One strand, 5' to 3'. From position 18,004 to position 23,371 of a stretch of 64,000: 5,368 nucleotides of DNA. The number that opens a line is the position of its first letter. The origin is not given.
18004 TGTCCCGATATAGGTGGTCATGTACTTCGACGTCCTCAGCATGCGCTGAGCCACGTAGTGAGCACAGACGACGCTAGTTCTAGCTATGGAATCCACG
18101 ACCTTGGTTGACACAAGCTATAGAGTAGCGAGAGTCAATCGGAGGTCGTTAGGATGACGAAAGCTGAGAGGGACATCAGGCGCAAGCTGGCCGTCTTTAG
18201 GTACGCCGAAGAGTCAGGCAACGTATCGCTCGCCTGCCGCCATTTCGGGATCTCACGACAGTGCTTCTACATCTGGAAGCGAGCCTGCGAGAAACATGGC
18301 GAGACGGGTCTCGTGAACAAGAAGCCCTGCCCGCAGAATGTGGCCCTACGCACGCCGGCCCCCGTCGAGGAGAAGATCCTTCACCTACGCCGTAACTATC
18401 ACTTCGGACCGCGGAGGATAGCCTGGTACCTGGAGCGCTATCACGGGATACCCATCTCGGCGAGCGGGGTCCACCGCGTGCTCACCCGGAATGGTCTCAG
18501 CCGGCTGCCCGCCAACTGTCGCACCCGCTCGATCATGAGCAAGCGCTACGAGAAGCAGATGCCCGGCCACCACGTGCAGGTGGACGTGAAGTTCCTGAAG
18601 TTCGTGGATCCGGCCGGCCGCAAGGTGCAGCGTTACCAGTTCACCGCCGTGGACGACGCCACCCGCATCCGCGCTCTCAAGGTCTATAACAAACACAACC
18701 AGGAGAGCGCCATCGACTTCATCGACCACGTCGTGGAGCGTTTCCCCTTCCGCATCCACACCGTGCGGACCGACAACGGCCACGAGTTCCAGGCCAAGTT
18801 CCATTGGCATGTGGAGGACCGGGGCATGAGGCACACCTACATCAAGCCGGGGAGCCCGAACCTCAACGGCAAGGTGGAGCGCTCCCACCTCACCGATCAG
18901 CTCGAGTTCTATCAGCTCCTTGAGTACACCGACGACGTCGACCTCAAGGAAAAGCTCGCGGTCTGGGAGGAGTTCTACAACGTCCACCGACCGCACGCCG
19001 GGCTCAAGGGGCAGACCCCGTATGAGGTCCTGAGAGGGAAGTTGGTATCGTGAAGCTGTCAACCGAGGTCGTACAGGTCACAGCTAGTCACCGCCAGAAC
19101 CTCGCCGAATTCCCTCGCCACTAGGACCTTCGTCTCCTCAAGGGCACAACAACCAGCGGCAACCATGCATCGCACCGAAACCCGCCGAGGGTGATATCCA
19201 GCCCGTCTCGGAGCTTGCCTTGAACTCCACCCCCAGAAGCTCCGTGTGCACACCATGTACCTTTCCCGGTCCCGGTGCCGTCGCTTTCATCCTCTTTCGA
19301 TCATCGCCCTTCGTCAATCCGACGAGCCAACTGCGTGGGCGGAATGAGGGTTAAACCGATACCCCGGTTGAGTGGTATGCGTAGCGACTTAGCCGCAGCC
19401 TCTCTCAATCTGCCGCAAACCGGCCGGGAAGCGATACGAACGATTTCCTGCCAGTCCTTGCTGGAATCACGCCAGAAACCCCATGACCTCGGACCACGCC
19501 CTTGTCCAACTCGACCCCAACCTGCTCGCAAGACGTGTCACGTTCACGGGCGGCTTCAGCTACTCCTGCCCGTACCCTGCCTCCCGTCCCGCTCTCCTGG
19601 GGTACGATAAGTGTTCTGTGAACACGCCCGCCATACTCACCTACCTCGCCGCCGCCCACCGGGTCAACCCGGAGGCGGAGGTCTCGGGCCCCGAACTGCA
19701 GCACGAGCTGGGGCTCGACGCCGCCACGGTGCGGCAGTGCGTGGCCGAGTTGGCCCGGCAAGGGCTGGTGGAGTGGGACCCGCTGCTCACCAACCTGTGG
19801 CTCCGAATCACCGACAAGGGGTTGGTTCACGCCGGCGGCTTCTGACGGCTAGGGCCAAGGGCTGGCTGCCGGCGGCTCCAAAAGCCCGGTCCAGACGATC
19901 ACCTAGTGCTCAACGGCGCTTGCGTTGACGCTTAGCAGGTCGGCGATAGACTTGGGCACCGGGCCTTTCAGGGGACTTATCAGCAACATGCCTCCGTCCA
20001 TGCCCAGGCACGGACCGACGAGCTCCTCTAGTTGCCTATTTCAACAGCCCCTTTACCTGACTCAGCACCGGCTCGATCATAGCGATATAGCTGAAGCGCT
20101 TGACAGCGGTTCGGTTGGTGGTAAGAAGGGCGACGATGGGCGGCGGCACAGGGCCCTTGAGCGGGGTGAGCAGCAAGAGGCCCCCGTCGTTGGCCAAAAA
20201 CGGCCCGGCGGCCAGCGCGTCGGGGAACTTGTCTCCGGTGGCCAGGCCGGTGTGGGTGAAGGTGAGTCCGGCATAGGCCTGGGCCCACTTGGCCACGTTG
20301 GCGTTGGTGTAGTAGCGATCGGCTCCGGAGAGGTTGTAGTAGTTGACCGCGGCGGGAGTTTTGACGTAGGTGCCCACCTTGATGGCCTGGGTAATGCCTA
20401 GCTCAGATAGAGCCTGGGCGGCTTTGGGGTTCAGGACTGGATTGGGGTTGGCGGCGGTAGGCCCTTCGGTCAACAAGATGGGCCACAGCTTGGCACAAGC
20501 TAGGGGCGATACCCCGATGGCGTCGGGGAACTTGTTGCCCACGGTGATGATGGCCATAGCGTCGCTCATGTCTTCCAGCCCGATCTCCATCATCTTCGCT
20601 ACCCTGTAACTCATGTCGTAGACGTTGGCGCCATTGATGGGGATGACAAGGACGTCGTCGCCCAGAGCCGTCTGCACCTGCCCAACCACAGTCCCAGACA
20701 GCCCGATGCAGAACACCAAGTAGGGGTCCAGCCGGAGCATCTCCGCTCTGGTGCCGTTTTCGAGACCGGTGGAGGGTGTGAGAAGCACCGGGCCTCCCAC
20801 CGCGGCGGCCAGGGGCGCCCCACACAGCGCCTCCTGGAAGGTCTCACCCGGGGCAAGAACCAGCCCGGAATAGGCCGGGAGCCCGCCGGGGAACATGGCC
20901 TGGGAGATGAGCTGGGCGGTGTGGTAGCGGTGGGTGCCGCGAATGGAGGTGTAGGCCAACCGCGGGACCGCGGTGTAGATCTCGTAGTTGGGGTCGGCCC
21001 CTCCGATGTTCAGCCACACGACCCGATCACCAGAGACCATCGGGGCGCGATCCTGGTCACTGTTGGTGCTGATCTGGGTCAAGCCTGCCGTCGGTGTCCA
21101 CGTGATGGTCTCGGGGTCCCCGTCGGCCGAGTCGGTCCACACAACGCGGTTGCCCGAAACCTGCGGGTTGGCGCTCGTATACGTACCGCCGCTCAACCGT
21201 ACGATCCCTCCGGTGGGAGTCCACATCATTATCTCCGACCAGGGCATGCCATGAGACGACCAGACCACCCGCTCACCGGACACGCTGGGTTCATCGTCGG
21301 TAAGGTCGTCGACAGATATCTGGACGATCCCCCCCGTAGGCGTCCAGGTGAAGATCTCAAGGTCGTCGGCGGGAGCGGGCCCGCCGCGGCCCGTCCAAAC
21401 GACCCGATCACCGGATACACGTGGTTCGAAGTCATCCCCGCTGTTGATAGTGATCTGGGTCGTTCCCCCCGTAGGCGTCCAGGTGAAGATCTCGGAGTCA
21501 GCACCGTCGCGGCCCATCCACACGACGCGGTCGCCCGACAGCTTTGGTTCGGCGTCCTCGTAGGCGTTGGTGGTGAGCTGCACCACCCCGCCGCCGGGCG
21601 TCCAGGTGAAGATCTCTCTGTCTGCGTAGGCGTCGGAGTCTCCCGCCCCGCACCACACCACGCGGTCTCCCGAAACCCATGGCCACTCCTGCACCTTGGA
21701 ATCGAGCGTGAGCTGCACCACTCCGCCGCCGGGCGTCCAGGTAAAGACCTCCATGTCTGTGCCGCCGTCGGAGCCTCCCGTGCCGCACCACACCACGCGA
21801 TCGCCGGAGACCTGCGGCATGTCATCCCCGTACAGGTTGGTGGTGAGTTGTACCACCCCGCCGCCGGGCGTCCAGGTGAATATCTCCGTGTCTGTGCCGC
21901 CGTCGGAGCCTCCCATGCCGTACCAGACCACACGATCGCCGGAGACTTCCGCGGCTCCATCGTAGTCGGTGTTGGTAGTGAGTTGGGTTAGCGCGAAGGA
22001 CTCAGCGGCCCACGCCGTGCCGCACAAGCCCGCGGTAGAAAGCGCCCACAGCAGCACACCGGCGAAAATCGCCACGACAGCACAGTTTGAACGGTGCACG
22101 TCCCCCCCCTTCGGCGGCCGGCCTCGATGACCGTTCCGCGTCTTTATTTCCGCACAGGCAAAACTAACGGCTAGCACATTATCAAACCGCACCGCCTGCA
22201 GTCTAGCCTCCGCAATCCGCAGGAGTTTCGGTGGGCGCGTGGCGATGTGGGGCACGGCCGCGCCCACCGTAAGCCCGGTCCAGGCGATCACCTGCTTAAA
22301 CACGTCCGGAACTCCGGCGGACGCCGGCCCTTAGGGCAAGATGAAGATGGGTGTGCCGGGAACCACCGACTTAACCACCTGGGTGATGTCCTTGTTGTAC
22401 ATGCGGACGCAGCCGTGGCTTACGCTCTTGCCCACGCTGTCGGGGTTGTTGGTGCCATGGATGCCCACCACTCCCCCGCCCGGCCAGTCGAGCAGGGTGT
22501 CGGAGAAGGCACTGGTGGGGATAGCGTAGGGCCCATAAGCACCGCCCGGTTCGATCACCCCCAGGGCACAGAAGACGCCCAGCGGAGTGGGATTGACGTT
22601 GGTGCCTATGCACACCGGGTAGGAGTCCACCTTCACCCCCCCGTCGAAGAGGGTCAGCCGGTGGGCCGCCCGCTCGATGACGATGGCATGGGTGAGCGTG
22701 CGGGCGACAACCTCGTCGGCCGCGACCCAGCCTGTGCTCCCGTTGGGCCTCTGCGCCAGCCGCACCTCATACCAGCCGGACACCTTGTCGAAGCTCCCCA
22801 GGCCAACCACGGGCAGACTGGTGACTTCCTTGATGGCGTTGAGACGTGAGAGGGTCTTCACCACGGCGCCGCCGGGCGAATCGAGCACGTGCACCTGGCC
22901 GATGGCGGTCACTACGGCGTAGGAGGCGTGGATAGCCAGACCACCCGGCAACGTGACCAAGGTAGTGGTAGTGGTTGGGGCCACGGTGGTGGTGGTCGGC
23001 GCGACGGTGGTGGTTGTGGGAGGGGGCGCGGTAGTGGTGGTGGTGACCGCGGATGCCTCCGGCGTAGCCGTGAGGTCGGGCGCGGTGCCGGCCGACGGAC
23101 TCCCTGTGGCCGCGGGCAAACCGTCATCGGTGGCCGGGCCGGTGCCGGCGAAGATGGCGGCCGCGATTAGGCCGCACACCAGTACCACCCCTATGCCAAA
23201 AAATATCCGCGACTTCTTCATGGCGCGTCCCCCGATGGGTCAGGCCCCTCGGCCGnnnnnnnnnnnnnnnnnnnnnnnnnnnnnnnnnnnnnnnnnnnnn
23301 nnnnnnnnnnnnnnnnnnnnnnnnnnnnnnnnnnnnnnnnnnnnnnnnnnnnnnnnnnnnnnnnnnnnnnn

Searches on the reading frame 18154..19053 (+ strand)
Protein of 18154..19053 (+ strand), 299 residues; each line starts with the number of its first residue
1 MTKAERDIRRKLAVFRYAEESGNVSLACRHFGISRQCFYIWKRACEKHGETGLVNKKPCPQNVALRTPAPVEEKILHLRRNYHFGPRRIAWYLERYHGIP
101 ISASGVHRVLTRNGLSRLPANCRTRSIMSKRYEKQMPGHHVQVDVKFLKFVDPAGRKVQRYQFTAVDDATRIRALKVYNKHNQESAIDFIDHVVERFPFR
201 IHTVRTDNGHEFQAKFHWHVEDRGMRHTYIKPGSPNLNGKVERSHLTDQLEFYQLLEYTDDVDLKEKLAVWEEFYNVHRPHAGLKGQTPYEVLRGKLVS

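Call 50: search_protein_families(library=pfam, proteins=[window:18154-19053:+], max_evalue=0.0001)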
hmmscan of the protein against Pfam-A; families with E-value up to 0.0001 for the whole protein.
window:18154-19053:+ (299 aa): 5 families
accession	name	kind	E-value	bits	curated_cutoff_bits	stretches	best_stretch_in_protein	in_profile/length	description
PF13683.12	rve_3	-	9.8e-14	51.3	26.5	1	224-289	2-67/67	Integrase core domain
PF00665.32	rve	-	1.3e-10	41.9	32.6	1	136-235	3-102/102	Integrase core domain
PF13565.12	HTH_32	-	2.6e-10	41.2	33.7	1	39-110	3-73/73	Homeodomain-like domain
PF13518.12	HTH_28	-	3.6e-08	33.8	25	1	10-57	1-48/52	Helix-turn-helix domain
PF13384.12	HTH_23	-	6.7e-05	23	24.6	0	7-53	3-49/50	Homeodomain-like domain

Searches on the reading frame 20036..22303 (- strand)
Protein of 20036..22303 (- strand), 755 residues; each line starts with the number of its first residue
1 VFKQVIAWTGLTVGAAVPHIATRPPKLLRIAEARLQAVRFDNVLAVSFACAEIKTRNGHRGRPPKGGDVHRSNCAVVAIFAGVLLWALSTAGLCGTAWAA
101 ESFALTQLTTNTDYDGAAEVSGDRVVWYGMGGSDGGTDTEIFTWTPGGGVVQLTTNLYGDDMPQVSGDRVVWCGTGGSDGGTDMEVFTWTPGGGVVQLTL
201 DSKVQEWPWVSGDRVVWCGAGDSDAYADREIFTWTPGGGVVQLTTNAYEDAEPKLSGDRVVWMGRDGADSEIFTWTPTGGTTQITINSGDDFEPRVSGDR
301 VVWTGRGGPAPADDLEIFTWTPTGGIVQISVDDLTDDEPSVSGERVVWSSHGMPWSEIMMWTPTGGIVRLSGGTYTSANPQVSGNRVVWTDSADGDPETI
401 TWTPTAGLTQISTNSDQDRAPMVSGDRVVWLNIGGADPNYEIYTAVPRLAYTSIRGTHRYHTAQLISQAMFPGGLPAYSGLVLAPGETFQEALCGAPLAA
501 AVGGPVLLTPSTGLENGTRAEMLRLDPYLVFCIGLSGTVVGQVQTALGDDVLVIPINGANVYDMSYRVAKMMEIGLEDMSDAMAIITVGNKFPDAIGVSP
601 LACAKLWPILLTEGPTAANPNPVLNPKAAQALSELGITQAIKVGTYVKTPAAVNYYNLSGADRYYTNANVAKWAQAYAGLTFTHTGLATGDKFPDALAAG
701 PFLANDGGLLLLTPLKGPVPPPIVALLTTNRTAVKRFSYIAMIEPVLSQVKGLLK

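Call 21: search_protein_families(library=pfam, proteins=[window:20036-22303:-], max_evalue=0.001)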
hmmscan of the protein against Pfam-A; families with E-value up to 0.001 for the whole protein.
window:20036-22303:- (755 aa): 1 family
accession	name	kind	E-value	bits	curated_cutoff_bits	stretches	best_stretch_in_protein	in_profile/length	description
PF04122.17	CW_binding_2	-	8e-33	113.3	24.9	3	658-716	2-46/73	Cell wall binding domain 2 (CWB2)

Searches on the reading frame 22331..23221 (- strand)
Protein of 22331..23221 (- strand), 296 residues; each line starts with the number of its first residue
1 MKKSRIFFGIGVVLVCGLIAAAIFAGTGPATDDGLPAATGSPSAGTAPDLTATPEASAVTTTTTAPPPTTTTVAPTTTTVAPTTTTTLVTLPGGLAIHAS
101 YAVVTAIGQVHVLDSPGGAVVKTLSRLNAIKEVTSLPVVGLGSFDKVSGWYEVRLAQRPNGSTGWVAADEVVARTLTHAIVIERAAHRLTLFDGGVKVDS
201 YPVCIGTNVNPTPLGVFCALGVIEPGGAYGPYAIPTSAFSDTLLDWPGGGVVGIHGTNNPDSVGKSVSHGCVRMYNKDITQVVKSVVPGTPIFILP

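Call 21: search_protein_families(library=pfam, proteins=[window:22331-23221:-], max_evalue=0.001)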
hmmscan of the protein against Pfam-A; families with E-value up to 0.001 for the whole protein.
window:22331-23221:- (296 aa): 1 family
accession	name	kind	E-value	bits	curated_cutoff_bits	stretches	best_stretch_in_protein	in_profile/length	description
PF03734.19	YkuD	-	1.3e-18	68.5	23.4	1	179-294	3-146/146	L,D-transpeptidase catalytic domain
